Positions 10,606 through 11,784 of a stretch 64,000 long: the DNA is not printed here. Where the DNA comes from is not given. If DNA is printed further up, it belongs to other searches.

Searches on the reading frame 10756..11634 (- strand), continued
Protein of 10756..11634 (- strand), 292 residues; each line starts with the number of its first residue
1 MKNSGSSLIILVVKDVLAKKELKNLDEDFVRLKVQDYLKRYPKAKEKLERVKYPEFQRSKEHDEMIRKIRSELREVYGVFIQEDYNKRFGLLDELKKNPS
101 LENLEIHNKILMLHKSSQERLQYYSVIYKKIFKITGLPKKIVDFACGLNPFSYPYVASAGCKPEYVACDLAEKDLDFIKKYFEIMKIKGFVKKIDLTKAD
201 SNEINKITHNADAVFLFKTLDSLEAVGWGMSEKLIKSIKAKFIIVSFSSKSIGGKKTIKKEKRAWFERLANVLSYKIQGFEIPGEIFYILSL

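Call 73: find_homologous_proteins(query=L080:3986-4810:+, max_evalue=0.001)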
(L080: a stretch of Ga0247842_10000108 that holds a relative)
Query L080:3986-4810:+ (274 aa): 575 proteins with E <= 0.001 among 1868 candidates; the best 120 are listed.
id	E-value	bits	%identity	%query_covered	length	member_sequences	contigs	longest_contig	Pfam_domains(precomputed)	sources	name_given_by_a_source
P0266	4.6e-174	595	100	100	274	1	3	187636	PF07091.17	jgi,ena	-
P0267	1.9e-151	521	86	98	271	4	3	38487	PF07091.17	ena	-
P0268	8.2e-151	519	85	98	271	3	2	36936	PF07091.17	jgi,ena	-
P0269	2.9e-148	510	86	98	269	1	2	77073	PF07091.17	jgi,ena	-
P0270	6.2e-145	499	84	98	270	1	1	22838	PF07091.17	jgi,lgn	jgi:16S rRNA (guanine(1405)-N(7))-methyltransferase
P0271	1.4e-144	498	84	98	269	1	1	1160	PF07091.17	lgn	-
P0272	3.5e-144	497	85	98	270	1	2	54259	PF07091.17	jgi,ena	-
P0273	4.0e-142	490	82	98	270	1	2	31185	PF07091.17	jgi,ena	-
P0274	1.2e-137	475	82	98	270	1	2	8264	PF07091.17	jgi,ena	-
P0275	6.7e-137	473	81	98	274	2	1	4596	PF07091.17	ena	-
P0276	1.5e-133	462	79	98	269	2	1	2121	PF07091.17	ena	-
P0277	2.0e-118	412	70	98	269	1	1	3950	PF07091.17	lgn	-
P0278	4.6e-117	408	69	98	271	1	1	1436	PF07091.17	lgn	-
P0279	9.6e-114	397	67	98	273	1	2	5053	PF07091.17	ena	-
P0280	5.0e-111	388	66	99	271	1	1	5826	PF07091.17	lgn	-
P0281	3.5e-108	379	66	98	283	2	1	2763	PF07091.17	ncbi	-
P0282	2.3e-103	363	60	98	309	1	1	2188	PF07091.17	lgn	-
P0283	1.5e-91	324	58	98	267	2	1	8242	PF07091.17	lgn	-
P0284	3.2e-87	310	55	98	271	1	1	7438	PF07091.17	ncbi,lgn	-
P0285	1.7e-86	308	57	98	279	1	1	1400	PF07091.17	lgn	-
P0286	3.5e-86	307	57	97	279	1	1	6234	PF07091.17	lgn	-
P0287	7.2e-84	299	56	98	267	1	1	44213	PF07091.17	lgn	-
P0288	8.5e-84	299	56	97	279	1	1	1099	PF07091.17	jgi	-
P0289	2.7e-83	297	61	84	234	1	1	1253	PF07091.17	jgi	-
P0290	6.8e-83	296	56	98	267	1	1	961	PF07091.17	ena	-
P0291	8.0e-83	296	52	97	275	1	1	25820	PF07091.17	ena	-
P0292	1.1e-82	295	56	98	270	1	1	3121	PF07091.17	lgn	-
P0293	2.9e-82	294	55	96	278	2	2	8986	PF07091.17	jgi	jgi:hypothetical protein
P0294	3.1e-82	294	53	97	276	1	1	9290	PF07091.17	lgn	-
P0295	2.3e-81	291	54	97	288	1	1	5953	PF07091.17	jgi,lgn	-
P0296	4.2e-81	290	52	98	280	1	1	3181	PF07091.17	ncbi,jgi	jgi:16S rRNA (guanine(1405)-N(7))-methyltransferase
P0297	4.3e-81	290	52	100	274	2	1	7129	PF07091.17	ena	-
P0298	1.8e-80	288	55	97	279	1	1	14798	PF07091.17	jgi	-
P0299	2.0e-80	288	53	98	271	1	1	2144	PF07091.17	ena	-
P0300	2.6e-80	287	52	100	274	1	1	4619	PF07091.17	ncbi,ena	-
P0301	2.8e-80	287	52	98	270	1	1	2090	PF07091.17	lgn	-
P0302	9.8e-80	286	53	97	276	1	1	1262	PF07091.17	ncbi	-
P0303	1.1e-79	285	53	95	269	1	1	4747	PF07091.17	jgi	jgi:16S rRNA (guanine(1405)-N(7))-methyltransferase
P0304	1.4e-78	282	51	98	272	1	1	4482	PF07091.17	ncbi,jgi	jgi:hypothetical protein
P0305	1.9e-78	281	53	98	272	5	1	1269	PF07091.17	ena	-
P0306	2.6e-78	281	50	97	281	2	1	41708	PF07091.17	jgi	jgi:16S rRNA (guanine(1405)-N(7))-methyltransferase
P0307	2.8e-78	281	47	96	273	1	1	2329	PF07091.17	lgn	-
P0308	3.5e-78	281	52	97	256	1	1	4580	PF07091.17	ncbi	-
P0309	4.1e-78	280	52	98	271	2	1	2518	PF07091.17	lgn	-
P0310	6.4e-78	280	50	98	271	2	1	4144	PF07091.17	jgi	jgi:hypothetical protein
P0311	1.0e-77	279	51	97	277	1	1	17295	PF07091.17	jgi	-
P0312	1.1e-76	276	50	99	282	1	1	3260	PF07091.17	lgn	-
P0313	1.1e-76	276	53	95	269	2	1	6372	PF07091.17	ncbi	-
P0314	1.2e-76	275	51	97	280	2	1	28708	PF07091.17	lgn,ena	-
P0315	3.9e-76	274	53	98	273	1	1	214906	PF07091.17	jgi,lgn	jgi:16S rRNA (guanine(1405)-N(7))-methyltransferase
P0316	6.4e-76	273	52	97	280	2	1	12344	PF07091.17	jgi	jgi:16S rRNA (guanine(1405)-N(7))-methyltransferase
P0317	1.3e-75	272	50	98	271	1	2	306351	PF07091.17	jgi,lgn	jgi:16S rRNA (guanine(1405)-N(7))-methyltransferase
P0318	1.4e-75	272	51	97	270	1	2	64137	PF13847.13,PF07091.17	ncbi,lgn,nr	ncbi:MAG: hypothetical protein PHF67_00710 [Candidatus Nanoarchaeia archaeon]|nr:hypothetical protei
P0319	2.0e-75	271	52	95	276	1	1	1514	PF07091.17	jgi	jgi:16S rRNA (guanine(1405)-N(7))-methyltransferase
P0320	2.4e-75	271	50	98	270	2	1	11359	PF07091.17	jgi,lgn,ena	-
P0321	3.3e-75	271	53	98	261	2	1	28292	PF07091.17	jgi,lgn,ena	-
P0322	1.2e-74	269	52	92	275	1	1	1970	PF07091.17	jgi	jgi:16S rRNA (guanine(1405)-N(7))-methyltransferase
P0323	1.7e-74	268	49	91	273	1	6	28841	PF07091.17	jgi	jgi:16S rRNA (guanine(1405)-N(7))-methyltransferase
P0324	2.4e-74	268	50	98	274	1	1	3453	PF07091.17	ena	-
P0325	3.5e-74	267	47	98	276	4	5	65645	PF07091.17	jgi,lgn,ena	jgi:16S rRNA (guanine(1405)-N(7))-methyltransferase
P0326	4.9e-74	267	48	92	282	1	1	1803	PF07091.17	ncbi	-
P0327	9.9e-74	266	48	99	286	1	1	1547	PF07091.17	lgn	-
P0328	1.3e-73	266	50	93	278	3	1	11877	PF07091.17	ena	-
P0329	1.8e-73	265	50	96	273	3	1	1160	PF07091.17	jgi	jgi:16S rRNA (guanine(1405)-N(7))-methyltransferase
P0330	2.2e-73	265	49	97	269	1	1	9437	PF07091.17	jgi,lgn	-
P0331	2.3e-73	265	48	98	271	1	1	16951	PF07091.17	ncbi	-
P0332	3.9e-73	264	47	96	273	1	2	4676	PF07091.17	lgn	-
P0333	5.8e-73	263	48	97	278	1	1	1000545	PF07091.17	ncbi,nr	ncbi:hypothetical protein CEE44_03670 [Candidatus Woesearchaeota archaeon B3_Woes]|nr:MAG: hypotheti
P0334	7.9e-73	263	50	96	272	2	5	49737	PF07091.17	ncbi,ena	-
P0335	9.7e-73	263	50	97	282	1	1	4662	PF07091.17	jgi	jgi:hypothetical protein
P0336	1.4e-72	262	48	98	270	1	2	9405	PF07091.17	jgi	jgi:16S rRNA (guanine(1405)-N(7))-methyltransferase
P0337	1.4e-72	262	51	96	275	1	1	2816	PF07091.17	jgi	jgi:DNA-binding transcriptional regulator YiaG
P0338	1.5e-72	262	52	98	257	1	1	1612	PF07091.17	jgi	-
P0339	1.5e-72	262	50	92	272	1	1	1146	PF07091.17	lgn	-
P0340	2.3e-72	261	49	97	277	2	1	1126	PF07091.17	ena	-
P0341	2.3e-72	261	51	98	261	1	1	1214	PF07091.17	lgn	-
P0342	2.8e-72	261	50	97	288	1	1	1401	PF07091.17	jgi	-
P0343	3.0e-72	261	48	98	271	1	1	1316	PF13847.13,PF07091.17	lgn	-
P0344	6.4e-72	260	51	97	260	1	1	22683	PF07091.17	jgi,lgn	jgi:16S rRNA (guanine(1405)-N(7))-methyltransferase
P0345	9.6e-72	259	49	97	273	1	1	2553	PF07091.17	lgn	-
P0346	1.5e-71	259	48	97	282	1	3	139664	PF07091.17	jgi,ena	jgi:16S rRNA (guanine(1405)-N(7))-methyltransferase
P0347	1.8e-71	259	50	96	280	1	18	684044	PF07091.17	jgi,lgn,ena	jgi:16S rRNA (guanine(1405)-N(7))-methyltransferase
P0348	2.4e-71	258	47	93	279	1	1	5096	PF07091.17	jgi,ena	-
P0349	2.5e-71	258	46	97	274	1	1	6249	PF07091.17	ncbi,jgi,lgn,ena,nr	ncbi:MAG: hypothetical protein KKE23_03270 [Nanoarchaeota archaeon]|nr:hypothetical protein [Nanoarc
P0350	2.8e-71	258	50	96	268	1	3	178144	PF07091.17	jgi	-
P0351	2.9e-71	258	52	98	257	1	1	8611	PF07091.17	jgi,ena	-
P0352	3.0e-71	258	46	98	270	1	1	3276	PF07091.17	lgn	-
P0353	3.2e-71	258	54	97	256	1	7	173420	PF07091.17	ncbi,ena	-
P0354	3.5e-71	258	47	97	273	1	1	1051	PF07091.17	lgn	-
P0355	3.6e-71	258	48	97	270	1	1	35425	PF07091.17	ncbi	-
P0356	4.4e-71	257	49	96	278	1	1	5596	PF07091.17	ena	-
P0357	4.4e-71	257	49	98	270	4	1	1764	PF07091.17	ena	-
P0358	4.5e-71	257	53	98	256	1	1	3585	PF07091.17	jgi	jgi:16S rRNA (guanine(1405)-N(7))-methyltransferase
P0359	4.5e-71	257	48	95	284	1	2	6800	PF07091.17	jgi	jgi:hypothetical protein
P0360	5.0e-71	257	46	98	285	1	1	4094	PF07091.17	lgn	-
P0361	5.3e-71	257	50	97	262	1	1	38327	PF07091.17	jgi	-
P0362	5.8e-71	257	49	91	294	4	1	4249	PF07091.17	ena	-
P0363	7.2e-71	257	49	97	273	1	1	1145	PF07091.17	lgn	-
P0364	7.7e-71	256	45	96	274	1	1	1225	PF07091.17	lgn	-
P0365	1.6e-70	255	47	98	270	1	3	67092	PF07091.17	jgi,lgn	-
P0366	1.9e-70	255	47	93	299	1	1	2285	PF07091.17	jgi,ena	-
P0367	5.2e-70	254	49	96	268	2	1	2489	PF07091.17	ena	-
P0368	6.1e-70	254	45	98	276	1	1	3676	PF07091.17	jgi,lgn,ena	-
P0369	9.0e-70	253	50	98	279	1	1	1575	PF07091.17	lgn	-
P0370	9.6e-70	253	50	98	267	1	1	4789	PF07091.17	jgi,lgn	jgi:hypothetical protein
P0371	1.3e-69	252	49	97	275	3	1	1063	PF07091.17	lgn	-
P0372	4.8e-69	251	46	96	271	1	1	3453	PF07091.17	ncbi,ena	-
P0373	9.5e-69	250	52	98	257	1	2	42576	PF07091.17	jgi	jgi:16S rRNA (guanine(1405)-N(7))-methyltransferase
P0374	1.2e-68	249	51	95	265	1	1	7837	PF07091.17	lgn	-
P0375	1.2e-68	249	47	97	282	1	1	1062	PF07091.17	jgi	jgi:16S rRNA (guanine(1405)-N(7))-methyltransferase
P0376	1.5e-68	249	48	96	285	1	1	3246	PF07091.17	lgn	-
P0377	1.5e-68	249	48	97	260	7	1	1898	PF07091.17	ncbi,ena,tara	tara:strand:+ start:362 stop:1144 length:783 start_codon:yes stop_codon:yes gene_type:complete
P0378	1.7e-68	249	47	97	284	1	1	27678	PF07091.17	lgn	-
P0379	2.1e-68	248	51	96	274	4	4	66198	PF07091.17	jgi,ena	-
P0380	2.6e-68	248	51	98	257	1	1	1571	PF07091.17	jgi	jgi:16S rRNA (guanine(1405)-N(7))-methyltransferase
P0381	3.3e-68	248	47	97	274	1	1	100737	PF07091.17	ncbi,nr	ncbi:Ribosomal RNA methyltransferase (FmrO) [uncultured archaeon]|nr:Ribosomal RNA methyltransferase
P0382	3.5e-68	248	48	97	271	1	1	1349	PF07091.17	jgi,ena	-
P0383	4.5e-68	247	48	97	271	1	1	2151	PF07091.17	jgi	-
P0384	4.9e-68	247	46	96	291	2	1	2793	PF07091.17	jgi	-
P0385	5.7e-68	247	49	97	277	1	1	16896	PF13847.13,PF07091.17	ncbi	-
